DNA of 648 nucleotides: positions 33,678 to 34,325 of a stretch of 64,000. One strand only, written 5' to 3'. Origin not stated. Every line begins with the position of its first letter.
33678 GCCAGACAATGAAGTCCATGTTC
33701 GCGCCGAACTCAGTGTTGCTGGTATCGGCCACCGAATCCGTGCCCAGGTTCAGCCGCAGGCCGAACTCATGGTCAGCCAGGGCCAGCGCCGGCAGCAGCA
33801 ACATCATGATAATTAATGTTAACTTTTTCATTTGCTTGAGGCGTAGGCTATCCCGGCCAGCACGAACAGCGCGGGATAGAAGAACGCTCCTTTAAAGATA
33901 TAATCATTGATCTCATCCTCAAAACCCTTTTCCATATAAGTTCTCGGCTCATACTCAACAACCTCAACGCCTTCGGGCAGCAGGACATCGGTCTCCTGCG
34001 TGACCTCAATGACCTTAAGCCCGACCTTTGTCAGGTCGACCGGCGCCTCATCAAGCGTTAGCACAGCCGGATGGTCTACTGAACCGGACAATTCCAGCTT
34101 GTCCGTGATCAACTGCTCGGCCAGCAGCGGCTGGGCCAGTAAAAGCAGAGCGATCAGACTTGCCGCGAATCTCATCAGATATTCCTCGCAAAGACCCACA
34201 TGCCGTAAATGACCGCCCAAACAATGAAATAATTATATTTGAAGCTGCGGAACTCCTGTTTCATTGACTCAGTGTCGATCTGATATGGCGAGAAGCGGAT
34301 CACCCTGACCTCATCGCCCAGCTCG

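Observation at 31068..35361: Two convergent operons of nine paralogous bitopic proteins plus two small beta-barrels: unassigned envelope system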

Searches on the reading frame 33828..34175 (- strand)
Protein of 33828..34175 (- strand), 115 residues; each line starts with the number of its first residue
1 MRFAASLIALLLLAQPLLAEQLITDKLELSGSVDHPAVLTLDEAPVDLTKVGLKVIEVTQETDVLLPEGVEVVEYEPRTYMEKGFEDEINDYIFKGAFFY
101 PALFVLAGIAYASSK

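Call 3: search_protein_families(library=pfam, max_evalue=1, proteins=[window:33828-34175:-])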
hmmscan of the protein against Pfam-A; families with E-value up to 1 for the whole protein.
window:33828-34175:- (115 aa): 0 families

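Call 4: search_protein_families(library=ncbifam, max_evalue=1, proteins=[window:33828-34175:-])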
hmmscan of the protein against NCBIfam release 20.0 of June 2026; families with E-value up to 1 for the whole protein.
window:33828-34175:- (115 aa): 1 family
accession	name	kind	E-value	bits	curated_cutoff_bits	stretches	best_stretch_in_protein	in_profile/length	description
NF002963.0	PRK03634.1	equivalog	0.22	10.6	170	1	47-76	157-186/274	rhamnulose-1-phosphate aldolase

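Call 52: search_protein_families(library=padloc, max_evalue=0.1, proteins=[window:33828-34175:-])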
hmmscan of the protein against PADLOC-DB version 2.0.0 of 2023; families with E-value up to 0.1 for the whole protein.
window:33828-34175:- (115 aa): 1 family
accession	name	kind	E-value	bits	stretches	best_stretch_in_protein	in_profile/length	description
PDLC04040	PD-T4-6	-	0.0012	15.7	1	4-80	326-402/547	-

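Call 53: search_protein_families(library=phrogs, max_evalue=0.1, proteins=[window:33828-34175:-])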
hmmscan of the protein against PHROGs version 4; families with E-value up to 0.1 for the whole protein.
window:33828-34175:- (115 aa): 0 families
